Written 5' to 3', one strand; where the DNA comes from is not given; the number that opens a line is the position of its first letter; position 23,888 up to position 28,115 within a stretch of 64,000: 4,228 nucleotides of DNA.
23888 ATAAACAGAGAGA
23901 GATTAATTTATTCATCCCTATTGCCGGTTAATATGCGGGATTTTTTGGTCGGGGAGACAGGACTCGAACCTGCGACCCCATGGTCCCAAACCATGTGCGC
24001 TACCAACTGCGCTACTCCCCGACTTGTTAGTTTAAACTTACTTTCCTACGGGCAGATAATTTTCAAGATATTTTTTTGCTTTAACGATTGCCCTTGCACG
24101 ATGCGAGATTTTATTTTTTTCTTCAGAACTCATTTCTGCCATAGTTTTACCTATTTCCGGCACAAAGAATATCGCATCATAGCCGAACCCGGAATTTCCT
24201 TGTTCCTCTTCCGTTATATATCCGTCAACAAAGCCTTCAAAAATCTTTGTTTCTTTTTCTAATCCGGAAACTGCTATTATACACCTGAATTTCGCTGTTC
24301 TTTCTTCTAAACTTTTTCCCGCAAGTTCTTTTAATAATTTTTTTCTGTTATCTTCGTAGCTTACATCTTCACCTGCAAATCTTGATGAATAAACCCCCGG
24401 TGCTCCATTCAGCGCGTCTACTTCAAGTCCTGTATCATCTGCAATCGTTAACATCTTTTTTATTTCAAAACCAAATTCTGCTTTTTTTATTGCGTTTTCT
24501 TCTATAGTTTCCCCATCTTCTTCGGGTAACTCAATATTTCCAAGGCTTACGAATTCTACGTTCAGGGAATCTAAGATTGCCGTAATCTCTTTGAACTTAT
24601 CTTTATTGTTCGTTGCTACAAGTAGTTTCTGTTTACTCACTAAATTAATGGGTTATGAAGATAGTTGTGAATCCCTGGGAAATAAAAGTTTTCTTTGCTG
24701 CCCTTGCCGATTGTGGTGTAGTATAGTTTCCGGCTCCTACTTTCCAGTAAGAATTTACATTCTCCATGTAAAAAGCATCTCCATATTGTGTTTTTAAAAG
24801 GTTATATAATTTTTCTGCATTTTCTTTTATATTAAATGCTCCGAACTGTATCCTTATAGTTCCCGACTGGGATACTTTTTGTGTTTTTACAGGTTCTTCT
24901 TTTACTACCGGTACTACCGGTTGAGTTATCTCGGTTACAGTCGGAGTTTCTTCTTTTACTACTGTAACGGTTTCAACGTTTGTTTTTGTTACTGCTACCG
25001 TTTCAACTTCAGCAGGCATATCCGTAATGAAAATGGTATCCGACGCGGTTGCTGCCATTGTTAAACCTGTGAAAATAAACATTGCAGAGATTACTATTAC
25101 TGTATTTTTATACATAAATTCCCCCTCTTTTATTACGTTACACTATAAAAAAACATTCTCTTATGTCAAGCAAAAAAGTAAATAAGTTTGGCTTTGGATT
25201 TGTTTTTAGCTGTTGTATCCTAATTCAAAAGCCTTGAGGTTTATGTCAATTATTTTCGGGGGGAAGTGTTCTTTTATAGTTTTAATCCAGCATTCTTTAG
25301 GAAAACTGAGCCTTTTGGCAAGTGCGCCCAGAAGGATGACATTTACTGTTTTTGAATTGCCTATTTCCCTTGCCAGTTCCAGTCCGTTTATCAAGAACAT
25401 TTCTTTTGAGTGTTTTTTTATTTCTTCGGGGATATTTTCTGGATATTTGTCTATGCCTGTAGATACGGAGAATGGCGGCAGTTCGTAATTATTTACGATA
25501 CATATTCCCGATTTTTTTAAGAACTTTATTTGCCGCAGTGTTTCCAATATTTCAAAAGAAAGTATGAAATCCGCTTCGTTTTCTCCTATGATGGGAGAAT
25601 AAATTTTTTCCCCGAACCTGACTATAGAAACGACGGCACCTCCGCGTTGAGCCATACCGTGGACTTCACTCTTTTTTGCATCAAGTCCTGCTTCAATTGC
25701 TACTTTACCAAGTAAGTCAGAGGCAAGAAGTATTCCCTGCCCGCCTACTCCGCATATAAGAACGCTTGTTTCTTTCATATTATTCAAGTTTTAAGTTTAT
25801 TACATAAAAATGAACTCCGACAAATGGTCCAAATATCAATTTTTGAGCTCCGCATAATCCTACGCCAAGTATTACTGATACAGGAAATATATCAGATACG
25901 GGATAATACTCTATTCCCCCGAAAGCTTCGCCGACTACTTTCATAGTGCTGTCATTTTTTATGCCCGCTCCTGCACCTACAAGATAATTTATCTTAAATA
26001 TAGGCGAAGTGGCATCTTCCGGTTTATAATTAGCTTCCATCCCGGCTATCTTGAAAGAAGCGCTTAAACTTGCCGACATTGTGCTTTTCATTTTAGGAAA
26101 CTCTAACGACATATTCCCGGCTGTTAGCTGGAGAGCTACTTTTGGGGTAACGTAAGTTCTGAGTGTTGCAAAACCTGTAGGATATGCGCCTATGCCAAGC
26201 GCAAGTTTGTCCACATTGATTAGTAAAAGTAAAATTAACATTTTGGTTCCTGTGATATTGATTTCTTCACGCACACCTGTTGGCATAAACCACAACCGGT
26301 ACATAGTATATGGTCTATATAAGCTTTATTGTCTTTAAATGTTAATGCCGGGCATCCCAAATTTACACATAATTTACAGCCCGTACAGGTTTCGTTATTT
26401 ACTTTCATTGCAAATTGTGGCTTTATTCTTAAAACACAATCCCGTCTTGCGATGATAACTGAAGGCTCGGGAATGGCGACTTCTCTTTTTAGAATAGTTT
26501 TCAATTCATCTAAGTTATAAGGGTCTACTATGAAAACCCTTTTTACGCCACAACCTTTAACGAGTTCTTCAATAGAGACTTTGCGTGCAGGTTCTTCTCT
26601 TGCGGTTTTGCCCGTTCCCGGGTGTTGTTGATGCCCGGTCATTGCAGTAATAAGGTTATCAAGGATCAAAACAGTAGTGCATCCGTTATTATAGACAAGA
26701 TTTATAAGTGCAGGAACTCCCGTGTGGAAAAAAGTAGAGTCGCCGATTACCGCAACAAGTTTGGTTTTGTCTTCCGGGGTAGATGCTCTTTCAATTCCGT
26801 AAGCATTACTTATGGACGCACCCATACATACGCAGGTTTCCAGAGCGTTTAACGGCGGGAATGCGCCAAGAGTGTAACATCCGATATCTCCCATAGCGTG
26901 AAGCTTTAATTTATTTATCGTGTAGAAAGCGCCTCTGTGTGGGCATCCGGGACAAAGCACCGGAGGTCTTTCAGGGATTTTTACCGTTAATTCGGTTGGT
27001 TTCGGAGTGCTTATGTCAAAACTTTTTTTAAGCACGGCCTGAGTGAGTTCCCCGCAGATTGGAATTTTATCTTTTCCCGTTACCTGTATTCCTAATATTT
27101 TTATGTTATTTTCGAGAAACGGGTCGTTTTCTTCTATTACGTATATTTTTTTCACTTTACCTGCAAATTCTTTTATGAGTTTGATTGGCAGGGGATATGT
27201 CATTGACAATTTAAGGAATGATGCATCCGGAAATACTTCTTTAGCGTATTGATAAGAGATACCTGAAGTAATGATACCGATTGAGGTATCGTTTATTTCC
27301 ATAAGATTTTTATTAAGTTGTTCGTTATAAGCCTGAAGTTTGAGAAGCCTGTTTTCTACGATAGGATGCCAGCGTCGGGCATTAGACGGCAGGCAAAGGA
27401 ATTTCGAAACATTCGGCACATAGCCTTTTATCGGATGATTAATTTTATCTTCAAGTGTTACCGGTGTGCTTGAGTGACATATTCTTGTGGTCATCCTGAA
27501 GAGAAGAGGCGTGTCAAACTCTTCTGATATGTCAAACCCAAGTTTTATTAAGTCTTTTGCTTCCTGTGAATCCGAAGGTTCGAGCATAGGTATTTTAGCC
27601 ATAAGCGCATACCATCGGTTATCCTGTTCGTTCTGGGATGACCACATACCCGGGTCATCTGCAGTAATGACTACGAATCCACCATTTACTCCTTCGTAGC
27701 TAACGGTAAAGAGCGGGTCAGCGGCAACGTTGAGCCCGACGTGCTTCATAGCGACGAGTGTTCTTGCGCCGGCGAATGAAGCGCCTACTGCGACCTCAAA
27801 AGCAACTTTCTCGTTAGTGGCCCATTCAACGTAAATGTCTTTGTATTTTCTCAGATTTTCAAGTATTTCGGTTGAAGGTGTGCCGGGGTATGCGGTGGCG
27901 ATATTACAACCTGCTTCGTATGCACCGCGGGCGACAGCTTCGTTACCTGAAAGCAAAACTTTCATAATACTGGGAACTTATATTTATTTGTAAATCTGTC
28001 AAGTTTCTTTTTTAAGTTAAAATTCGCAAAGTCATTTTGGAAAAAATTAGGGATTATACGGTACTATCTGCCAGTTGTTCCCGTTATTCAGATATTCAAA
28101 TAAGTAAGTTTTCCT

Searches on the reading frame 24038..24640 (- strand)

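Call 72: search_protein_families(library=pfam, proteins=[window:24038-24640:-], max_evalue=0.000001)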
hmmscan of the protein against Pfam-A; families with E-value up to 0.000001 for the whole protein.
window:24038-24640:- (200 aa): 1 family
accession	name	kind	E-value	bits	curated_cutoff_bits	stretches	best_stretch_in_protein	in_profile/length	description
PF01725.21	Ham1p_like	-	4e-64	216.4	22.5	1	6-190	1-185/186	Ham1 family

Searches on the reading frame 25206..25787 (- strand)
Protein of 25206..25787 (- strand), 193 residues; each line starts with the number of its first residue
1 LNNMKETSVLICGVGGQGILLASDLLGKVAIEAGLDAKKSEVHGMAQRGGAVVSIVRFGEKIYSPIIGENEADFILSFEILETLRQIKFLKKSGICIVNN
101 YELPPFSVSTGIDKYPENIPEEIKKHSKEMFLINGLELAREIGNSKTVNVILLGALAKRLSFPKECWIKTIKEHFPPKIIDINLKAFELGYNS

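Call 61: search_protein_families(library=pfam, proteins=[window:25206-25787:-], max_evalue=0.0001)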
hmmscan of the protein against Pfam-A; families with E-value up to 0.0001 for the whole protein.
window:25206-25787:- (193 aa): 1 family
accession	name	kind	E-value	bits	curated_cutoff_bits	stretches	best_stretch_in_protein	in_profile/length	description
PF01558.24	POR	-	1.1e-40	140.1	27.4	1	15-192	1-173/173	Pyruvate ferredoxin/flavodoxin oxidoreductase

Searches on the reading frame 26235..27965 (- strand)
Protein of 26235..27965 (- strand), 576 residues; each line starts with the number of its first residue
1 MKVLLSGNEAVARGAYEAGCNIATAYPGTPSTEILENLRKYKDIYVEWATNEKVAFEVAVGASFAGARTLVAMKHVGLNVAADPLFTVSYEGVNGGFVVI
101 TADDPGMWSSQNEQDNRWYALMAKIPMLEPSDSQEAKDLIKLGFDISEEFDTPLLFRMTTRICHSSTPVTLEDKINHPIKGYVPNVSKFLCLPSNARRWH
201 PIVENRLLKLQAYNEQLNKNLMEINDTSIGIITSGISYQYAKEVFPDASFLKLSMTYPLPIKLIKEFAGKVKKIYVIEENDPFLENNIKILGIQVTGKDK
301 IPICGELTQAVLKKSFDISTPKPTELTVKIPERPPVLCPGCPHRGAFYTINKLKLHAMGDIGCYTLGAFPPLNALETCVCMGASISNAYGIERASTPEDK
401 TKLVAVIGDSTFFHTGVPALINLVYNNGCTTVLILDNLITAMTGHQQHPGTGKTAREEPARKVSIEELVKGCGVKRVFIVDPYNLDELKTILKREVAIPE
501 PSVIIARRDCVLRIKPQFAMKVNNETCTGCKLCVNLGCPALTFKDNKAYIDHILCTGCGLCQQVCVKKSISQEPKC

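Call 61: search_protein_families(library=pfam, proteins=[window:26235-27965:-], max_evalue=0.0001)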
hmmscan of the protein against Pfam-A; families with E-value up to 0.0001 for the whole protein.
window:26235-27965:- (576 aa): 6 families
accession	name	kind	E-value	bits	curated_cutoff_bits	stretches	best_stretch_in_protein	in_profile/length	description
PF02775.26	TPP_enzyme_C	-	1.2e-22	80.8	21.9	1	360-505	1-150/151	Thiamine pyrophosphate enzyme, C-terminal TPP binding domain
PF01855.24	POR_N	-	1.5e-16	61.2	27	1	14-174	2-170/231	Pyruvate flavodoxin/ferredoxin oxidoreductase, thiamine diP-bdg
PF12797.12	Fer4_2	-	2.5e-06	27.5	24.5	0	520-540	3-22/22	4Fe-4S binding domain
PF00037.32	Fer4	-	5.1e-06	26.5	21.1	0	549-565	2-18/24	4Fe-4S binding domain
PF13237.11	Fer4_10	-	1.8e-05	25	25.5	1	520-565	2-52/53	4Fe-4S dicluster domain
PF14697.11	Fer4_21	-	4.4e-05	24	35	0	513-539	27-52/59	4Fe-4S dicluster domain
